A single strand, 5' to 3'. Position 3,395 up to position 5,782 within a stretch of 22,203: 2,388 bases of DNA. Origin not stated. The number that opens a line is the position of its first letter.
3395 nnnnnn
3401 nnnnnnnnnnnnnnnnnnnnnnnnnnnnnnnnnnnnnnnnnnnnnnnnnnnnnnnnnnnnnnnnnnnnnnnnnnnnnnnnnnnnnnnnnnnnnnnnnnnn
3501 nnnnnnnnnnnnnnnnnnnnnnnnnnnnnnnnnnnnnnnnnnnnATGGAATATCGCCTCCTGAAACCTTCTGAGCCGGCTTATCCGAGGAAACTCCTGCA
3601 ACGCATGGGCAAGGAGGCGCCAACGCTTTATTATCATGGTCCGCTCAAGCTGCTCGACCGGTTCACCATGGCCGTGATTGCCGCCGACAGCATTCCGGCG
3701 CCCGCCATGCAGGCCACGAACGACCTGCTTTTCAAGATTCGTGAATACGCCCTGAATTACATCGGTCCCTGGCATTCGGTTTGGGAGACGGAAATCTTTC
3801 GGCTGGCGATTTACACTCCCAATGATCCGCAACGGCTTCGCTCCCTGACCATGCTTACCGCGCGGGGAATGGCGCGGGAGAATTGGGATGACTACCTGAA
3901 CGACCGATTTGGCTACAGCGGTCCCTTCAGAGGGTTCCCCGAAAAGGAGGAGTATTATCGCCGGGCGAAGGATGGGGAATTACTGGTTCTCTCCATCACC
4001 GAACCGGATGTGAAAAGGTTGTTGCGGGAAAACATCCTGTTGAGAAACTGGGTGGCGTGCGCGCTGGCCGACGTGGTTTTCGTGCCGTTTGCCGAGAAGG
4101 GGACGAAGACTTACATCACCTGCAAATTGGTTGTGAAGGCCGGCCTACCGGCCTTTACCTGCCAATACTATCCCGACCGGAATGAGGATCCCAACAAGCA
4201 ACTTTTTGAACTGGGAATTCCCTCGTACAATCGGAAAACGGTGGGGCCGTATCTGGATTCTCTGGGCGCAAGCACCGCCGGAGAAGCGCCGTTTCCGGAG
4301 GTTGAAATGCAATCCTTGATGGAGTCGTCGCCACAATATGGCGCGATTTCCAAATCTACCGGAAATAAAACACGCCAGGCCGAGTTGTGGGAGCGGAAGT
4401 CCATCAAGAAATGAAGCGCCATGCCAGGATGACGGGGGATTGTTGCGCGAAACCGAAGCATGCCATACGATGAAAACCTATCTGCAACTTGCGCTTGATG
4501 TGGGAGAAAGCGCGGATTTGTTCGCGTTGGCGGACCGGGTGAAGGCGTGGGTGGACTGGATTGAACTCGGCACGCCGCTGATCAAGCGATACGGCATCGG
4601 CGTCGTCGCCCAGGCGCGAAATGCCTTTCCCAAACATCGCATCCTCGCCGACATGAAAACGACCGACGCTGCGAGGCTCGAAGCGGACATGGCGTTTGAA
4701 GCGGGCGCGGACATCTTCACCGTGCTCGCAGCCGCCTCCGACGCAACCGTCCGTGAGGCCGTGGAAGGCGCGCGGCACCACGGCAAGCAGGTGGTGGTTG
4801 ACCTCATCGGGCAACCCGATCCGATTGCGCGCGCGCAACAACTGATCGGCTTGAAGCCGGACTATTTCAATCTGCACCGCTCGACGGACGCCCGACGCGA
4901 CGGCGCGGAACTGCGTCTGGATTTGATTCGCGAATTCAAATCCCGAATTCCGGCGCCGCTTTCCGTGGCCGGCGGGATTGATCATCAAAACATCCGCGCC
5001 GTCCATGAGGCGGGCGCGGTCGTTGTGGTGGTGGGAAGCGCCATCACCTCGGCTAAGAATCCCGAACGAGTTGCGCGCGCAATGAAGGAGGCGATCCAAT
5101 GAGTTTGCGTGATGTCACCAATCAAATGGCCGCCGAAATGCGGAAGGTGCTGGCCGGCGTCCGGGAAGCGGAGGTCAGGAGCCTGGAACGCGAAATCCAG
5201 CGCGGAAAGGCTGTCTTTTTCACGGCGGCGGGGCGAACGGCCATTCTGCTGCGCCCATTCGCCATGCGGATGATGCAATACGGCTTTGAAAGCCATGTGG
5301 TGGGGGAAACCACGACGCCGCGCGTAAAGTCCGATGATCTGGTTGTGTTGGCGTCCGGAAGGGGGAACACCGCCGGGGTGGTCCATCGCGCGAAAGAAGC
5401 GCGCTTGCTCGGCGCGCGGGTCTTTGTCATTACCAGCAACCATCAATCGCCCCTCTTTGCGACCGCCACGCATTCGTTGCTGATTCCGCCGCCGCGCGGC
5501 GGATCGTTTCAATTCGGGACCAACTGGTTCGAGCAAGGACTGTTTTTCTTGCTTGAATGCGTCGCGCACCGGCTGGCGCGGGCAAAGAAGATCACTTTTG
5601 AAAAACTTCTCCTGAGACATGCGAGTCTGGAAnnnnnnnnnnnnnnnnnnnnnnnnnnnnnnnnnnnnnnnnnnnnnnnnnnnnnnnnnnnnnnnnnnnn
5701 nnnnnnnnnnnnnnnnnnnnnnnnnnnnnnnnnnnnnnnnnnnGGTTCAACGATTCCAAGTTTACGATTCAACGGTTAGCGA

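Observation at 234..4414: MmeI-like Type IIG RM enzyme translationally coupled to a DprA/Smf-like SLOG-domain protein: candidate two-gene restriction/modification-control module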

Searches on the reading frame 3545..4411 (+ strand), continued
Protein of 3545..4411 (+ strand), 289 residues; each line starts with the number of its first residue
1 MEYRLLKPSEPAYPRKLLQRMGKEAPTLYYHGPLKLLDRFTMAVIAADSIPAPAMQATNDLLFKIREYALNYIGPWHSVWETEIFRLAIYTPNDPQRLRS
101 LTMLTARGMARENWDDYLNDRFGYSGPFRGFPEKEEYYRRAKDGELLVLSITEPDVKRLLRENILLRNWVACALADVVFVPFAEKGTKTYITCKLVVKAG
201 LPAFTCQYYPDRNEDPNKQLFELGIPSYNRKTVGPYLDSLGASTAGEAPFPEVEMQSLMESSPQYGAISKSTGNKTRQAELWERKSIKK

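Call 89: search_solved_structures(query=A4, max_evalue=0.01, show_alignments=2)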
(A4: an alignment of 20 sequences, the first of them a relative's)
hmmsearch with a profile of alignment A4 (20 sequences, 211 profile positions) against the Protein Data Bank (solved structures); distinct sequences matched with E-value up to 0.01: 7.
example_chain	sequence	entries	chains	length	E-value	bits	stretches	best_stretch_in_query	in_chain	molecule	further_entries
3uqz_A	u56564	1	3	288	2.7e-13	52.9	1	6-200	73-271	DNA processing protein DprA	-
5mll_A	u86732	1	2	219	2.5e-12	49.8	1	14-189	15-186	DNA processing chain A (DprA)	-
4ljr_A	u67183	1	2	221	3e-12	49.5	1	22-189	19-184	DNA processing chain A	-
4ljk_A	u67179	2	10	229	3.4e-12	49.4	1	22-189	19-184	DNA processing chain A (DprA)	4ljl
8zva_A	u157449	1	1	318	2.9e-09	39.8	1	4-158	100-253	DNA processing protein DprA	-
9vzo_A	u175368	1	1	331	3.2e-09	39.7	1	4-158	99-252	DprA-like antitoxin protein ShosA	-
3maj_A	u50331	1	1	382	0.00025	23.7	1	10-200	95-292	DNA processing chain A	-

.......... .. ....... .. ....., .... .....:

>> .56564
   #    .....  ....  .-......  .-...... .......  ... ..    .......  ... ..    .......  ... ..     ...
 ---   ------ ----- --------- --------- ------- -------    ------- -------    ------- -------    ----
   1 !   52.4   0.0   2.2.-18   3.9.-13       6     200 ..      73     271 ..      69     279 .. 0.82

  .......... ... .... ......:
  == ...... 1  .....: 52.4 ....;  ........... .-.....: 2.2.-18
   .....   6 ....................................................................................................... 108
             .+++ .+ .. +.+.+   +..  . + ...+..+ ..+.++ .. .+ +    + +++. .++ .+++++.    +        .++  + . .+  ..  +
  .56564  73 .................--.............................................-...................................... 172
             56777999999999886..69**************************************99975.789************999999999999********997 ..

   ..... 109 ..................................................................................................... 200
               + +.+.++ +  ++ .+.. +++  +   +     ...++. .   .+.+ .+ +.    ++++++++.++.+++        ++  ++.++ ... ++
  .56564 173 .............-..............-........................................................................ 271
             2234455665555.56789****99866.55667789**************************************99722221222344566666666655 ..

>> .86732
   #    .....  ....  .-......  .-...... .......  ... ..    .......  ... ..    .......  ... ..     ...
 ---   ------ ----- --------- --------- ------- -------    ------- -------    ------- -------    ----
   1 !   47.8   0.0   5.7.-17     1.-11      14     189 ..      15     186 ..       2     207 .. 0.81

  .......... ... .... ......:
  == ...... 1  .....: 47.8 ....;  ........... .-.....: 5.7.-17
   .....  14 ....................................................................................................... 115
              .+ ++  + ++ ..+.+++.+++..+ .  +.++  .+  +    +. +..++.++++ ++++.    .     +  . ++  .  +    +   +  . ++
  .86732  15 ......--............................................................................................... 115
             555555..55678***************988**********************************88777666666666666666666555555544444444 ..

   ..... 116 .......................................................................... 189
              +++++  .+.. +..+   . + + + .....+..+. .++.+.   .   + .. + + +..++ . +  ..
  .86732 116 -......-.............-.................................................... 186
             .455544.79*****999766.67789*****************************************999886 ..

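Call 94: search_protein_families(library=padloc, proteins=[L130:6657-9893:+, L130:9893-11695:+, L137:1532-4888:+, L137:4888-5667:+], max_evalue=0.00001)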
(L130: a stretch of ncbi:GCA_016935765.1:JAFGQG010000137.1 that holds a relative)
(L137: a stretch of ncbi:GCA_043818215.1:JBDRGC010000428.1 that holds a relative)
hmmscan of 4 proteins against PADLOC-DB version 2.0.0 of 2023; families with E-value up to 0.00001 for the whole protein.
L130:6657-9893:+ (1079 aa): 27 families (the best 25 are shown)
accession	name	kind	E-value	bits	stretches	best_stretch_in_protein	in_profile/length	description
PDLC03630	REase_MTase_IIG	-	0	1047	1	17-1077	12-1095/1100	Type IIG restriction enzyme-methyltransferase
PDLC03580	REase_II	-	5.4e-233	774.2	1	21-1078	22-1099/1112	Type II restriction enzyme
PDLC03625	REase_MTase_IIG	-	2.7e-98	328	1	200-1050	229-1096/1109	Type IIG restriction enzyme-methyltransferase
PDLC03335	MTase_II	-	3.7e-21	73.4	2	593-914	188-471/607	Type II methyltransferase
PDLC04134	mad2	-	1.2e-13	48.7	1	359-464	248-332/492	mads_2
PDLC03338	MTase_II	-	1.3e-13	48.6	1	363-490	111-239/604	Type II methyltransferase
PDLC03248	MTase_II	-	1.5e-12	45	0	379-438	7-60/521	Type II methyltransferase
PDLC03612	REase_MTase_IIG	-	7.2e-12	42.3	1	599-1075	807-1245/1247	Type IIG restriction enzyme-methyltransferase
PDLC03025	MTase_I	-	2.9e-11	40.8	1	358-467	137-241/569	Type I methyltransferase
PDLC03313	MTase_II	-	3.5e-11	40.3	0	380-463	21-107/563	Type II methyltransferase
PDLC03267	MTase_II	-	4.2e-11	40.4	1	382-425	14-55/539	Type II methyltransferase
PDLC03021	MTase_I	-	1.9e-10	38.2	1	354-466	135-246/491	Type I methyltransferase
PDLC03348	MTase_II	-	3.6e-10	37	1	354-467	193-311/727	Type II methyltransferase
PDLC02529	PglX|PglXI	-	5.9e-10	35.5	1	359-468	178-293/1189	PglX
PDLC03315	MTase_II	-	6.6e-10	36.4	1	470-730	11-242/502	Type II methyltransferase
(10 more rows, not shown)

L130:9893-11695:+ (601 aa): 112 families (the best 25 are shown)
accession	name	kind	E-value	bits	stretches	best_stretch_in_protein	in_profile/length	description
PDLC02979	AriA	-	5.2e-31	106.8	2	159-310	207-373/373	-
PDLC03878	NsnB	-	6.9e-29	99.7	1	3-311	2-282/345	-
PDLC04608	PDC-M38A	-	6.7e-25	86.5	1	3-311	5-317/367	-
PDLC02336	AbiLi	-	4.9e-24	83.5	1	3-343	2-331/340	AbiLi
PDLC02980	AriA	-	1.8e-23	82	1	25-306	1-299/304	-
PDLC02981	AriAB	-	2.5e-21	74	2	1-61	1-57/694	-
PDLC00069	GajA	-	3.4e-21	73.3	2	1-49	1-49/687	AAA ATPase domain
PDLC04135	mad3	-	1.3e-20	72.3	1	2-313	1-331/374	mads_3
PDLC00102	GajA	-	5.7e-20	69.3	2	1-48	1-48/532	AAA ATPase domain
PDLC00091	GajA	-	6.2e-20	69.6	2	1-48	1-49/627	AAA ATPase domain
PDLC04611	PDC-M38A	-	1e-19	69.3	1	1-311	1-331/383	-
PDLC00096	GajA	-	1.4e-19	68.2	2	263-311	287-338/630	AAA ATPase domain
PDLC00278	PtuA1|PtuA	-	1.9e-19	68.3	1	1-48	1-48/436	AAA ATPase domain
PDLC04609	PDC-M38A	-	1.2e-18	65.6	2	237-311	246-321/371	-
PDLC04607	PDC-M38A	-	1.6e-18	64.4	1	4-328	385-689/715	-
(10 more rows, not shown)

L137:1532-4888:+ (1119 aa): 26 families (the best 25 are shown)
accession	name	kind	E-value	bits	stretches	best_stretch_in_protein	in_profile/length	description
PDLC03628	REase_MTase_IIG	-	0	1148.1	1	1-1110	1-1098/1100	Type IIG restriction enzyme-methyltransferase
PDLC03601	REase_MTase_IIG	-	3.5e-30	102.6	2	152-362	198-410/1110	Type IIG restriction enzyme-methyltransferase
PDLC03612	REase_MTase_IIG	-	8.3e-28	95.1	1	489-872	504-916/1247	Type IIG restriction enzyme-methyltransferase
PDLC03604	REase_MTase_IIG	-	1.5e-25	87.4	2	748-871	516-648/1011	Type IIG restriction enzyme-methyltransferase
PDLC02643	DrmMI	-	1.4e-21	74.2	1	492-788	599-890/1347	DrmMI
PDLC03596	REase_MTase_IIG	-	6.4e-19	65.5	1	553-627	574-643/1148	Type IIG restriction enzyme-methyltransferase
PDLC03609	REase_MTase_IIG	-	1.9e-13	47.1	1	744-786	535-577/1066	Type IIG restriction enzyme-methyltransferase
PDLC03629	REase_MTase_IIG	-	4.4e-13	46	1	486-628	427-538/1182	Type IIG restriction enzyme-methyltransferase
PDLC03598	REase_MTase_IIG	-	2.8e-12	43.4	1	478-591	345-435/912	Type IIG restriction enzyme-methyltransferase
PDLC02644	DrmMI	-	3.2e-11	39.9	0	495-643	111-247/988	DrmMI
PDLC02527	PglX|PglXI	-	6.1e-11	38.8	1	471-591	281-390/1332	PglX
PDLC02521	PglX|PglXI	-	1.2e-10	38.1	0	739-886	455-606/1174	PglX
PDLC02638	DrmMI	-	7.8e-10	35.5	1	496-782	601-887/935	DrmMI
PDLC04134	mad2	-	1e-09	35.8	0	763-849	354-424/492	mads_2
PDLC03338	MTase_II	-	1.9e-09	34.8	1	763-840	242-320/604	Type II methyltransferase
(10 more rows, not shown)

L137:4888-5667:+ (260 aa): 1 family
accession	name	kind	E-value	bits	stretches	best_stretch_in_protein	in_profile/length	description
PDLC02917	DUF3800_VII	-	3.4e-26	90.1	1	34-230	17-210/233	-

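Call 102: search_protein_families(library=pfam, proteins=[L026:4329-4886:+, L003:8836-9324:+, L134:6647-8236:+, L134:114-2657:+, L134:8269-9195:+, L134:9682-11715:+, L134:5968-6621:+], max_evalue=0.001)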
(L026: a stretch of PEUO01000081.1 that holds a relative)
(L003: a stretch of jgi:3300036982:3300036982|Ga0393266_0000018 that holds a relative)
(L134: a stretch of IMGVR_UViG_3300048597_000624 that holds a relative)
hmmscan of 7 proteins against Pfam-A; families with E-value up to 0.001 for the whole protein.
L026:4329-4886:+ (186 aa): 2 families
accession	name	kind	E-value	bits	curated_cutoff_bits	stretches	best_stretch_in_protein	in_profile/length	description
PF02915.23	Rubrerythrin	-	8.3e-15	55.8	22.8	1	21-163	2-135/137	Rubrerythrin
PF13668.12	Ferritin_2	-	0.00015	22.4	24.7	1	20-146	4-117/138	Ferritin-like domain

L003:8836-9324:+ (163 aa): 0 families

L134:6647-8236:+ (530 aa): 3 families
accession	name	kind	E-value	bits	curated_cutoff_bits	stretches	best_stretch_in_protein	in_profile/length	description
PF13419.12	HAD_2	-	5.1e-18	66.3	23.8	2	7-150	1-130/178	Haloacid dehalogenase-like hydrolase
PF00702.32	Hydrolase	-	3.5e-17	63.9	26.4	1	4-223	1-190/191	haloacid dehalogenase-like hydrolase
PF13242.12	Hydrolase_like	-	5.1e-07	30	22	1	186-237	4-55/75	HAD-hyrolase-like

L134:114-2657:+ (848 aa): 3 families
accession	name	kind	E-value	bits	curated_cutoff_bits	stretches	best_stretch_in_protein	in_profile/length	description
PF00271.37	Helicase_C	-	2.1e-15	57.3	23.5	1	436-556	2-110/110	Helicase conserved C-terminal domain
PF00176.29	SNF2-rel_dom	-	1.1e-08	35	24.9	0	2-51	22-80/290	SNF2-related domain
PF04851.21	ResIII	-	1.6e-06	28.6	22.5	0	59-111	115-163/164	Type III restriction enzyme, res subunit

L134:8269-9195:+ (309 aa): 0 families

L134:9682-11715:+ (678 aa): 0 families

L134:5968-6621:+ (218 aa): 1 family
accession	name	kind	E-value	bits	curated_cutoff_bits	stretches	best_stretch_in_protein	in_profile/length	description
PF02481.21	DNA_processg_A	-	0.00024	20.8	29.6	1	30-172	46-189/212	DNA recombination-mediator protein A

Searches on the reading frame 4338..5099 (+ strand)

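Call 7: search_protein_families(library=pfam, proteins=[window:4338-5099:+], max_evalue=0.1)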
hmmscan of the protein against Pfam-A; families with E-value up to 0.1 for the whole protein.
window:4338-5099:+ (254 aa): 8 families
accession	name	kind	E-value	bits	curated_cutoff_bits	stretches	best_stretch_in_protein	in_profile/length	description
PF00215.30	OMPdecase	-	1.2e-37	130.3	27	1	48-248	2-220/221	Orotidine 5'-phosphate decarboxylase / HUMPS family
PF02581.23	TMP-TENI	-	2.1e-06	27.7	27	1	170-236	112-180/180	Thiamine monophosphate synthase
PF00977.27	His_biosynth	-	1.9e-05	24.7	23.6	1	184-251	52-118/228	Histidine biosynthesis protein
PF00834.25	Ribul_P_3_epim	-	0.00016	21.6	21.1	1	203-236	159-197/198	Ribulose-phosphate 3 epimerase family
PF05690.20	ThiG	-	0.0002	21.2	23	1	199-254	169-225/247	Thiazole biosynthesis protein ThiG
PF01729.25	QRPTase_C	-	0.0014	18.8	23.1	0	197-240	121-162/169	Quinolinate phosphoribosyl transferase, C-terminal domain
PF04131.20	NanE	-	0.076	12.6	27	0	218-252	158-189/192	Putative N-acetylmannosamine-6-phosphate epimerase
PF01207.24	Dus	-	0.089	12.3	20.4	0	181-246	160-225/311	Dihydrouridine synthase (Dus)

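Call 8: search_protein_families(library=padloc, proteins=[window:4338-5099:+], max_evalue=0.1)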
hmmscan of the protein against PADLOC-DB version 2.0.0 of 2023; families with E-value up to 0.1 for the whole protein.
window:4338-5099:+ (254 aa): 0 families

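Call 9: search_protein_families(library=ncbifam, proteins=[window:4338-5099:+], max_evalue=0.01)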
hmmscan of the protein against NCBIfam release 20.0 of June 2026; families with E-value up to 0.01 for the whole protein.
window:4338-5099:+ (254 aa): 29 families (the best 25 are shown)
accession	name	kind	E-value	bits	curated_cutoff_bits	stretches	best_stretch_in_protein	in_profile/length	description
TIGR03128.2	RuMP_HxlA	equivalog_domain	6.2e-64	215.5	200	1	49-253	1-205/205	3-hexulose-6-phosphate synthase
NF041755.1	RuMP_HxlAB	equivalog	4.5e-54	183.9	500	1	46-252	3-209/391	bifunctional 3-hexulose-6-phosphate synthase/6-phospho-3-hexuloisomerase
NF005442.0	PRK07028.1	equivalog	1.9e-51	175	593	1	46-253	3-210/430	bifunctional hexulose-6-phosphate synthase/ribonuclease regulator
NF009833.0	PRK13307.1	equivalog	9.3e-41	140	274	1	47-251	173-377/392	bifunctional 5,6,7,8-tetrahydromethanopterin hydro-lyase/3-hexulose-6-phosphate synthase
NF009832.1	PRK13306.1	subfamily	5.2e-32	111.1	250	1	47-253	3-210/215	3-dehydro-L-gulonate-6-phosphate decarboxylase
NF009831.0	PRK13305.1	equivalog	2.8e-26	92.2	294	1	46-253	3-211/220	3-keto-L-gulonate-6-phosphate decarboxylase UlaD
NF010386.0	PRK13813.1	equivalog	2.5e-14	53.4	208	1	47-253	5-213/216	orotidine 5'-phosphate decarboxylase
TIGR01740.1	pyrF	equivalog_domain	1.5e-10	41.1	92.3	1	50-151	2-105/216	orotidine-5'-phosphate decarboxylase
NF002727.0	PRK02615.1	equivalog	1.9e-08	33.5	335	1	183-253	274-344/349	thiamine phosphate synthase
TIGR00693.1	thiE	equivalog_domain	5.9e-08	32.2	145.1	1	182-248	128-196/197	thiamine phosphate synthase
NF001273.0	PRK00230.1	equivalog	6.7e-08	32.2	193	1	45-150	3-109/233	orotidine-5'-phosphate decarboxylase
TIGR01163.1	rpe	equivalog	2.7e-07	30.2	212.6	1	206-249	167-210/211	ribulose-phosphate 3-epimerase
NF005819.0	PRK07695.1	equivalog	1.1e-06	28.5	251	1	184-254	128-198/205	thiazole tautomerase TenI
NF004076.0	PRK05581.1-4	subfamily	6.8e-06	25.5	165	1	208-252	174-218/221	ribulose-phosphate 3-epimerase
NF003198.0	PRK04169.1-2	subfamily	7.2e-06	25.3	247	1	194-253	186-246/249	geranylgeranylglyceryl/heptaprenylglyceryl phosphate synthase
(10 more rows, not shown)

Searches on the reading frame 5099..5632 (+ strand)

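Call 7: search_protein_families(library=pfam, proteins=[window:5099-5632:+], max_evalue=0.1)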
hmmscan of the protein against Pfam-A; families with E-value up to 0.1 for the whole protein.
window:5099-5632:+ (178 aa): 2 families
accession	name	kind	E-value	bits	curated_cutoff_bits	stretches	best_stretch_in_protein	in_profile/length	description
PF01380.27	SIS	-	4.2e-09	36.7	25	1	35-133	4-108/131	SIS domain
PF13580.11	SIS_2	-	0.0012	19.3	27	1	75-113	100-138/138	SIS domain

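Call 8: search_protein_families(library=padloc, proteins=[window:5099-5632:+], max_evalue=0.1)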
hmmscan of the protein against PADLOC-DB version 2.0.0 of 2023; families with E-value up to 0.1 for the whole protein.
window:5099-5632:+ (178 aa): 0 families

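Call 9: search_protein_families(library=ncbifam, proteins=[window:5099-5632:+], max_evalue=0.01)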
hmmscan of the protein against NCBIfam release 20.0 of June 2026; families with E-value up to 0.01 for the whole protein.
window:5099-5632:+ (178 aa): 10 families
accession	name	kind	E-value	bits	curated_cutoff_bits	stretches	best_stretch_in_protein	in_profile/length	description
TIGR03127.2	RuMP_HxlB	equivalog_domain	4.4e-43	147.2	160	1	8-178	2-178/178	6-phospho-3-hexuloisomerase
NF041755.1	RuMP_HxlAB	equivalog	8.7e-32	110.5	500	1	8-178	218-391/391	bifunctional 3-hexulose-6-phosphate synthase/6-phospho-3-hexuloisomerase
NF040776.2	AlsR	equivalog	2.9e-05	23.1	400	1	73-132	171-230/279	transcriptional repressor AlsR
NF008458.0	PRK11337.1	equivalog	8.9e-05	21.6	378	1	76-126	186-236/293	MurR/RpiR family transcriptional regulator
NF008451.0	PRK11302.1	subfamily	9.6e-05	22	296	1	72-132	169-228/286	transcriptional regulator HexR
NF003915.0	PRK05441.1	subfamily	0.00063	18.8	168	1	75-127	128-180/300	N-acetylmuramic acid 6-phosphate etherase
NF012026.0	PRK15482.1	equivalog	0.0011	18.5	408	1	32-126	131-230/285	HTH-type transcriptional regulator MurR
NF008590.0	PRK11557.1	equivalog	0.0016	17.9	355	1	12-127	108-228/282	MurR/RpiR family transcriptional regulator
NF002805.0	PRK02947.1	subfamily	0.0042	16.3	135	1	75-117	104-146/247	sugar isomerase domain-containing protein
TIGR02128.1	G6PI_arch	equivalog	0.0089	15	213.9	1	64-116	51-104/308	bifunctional phosphoglucose/phosphomannose isomerase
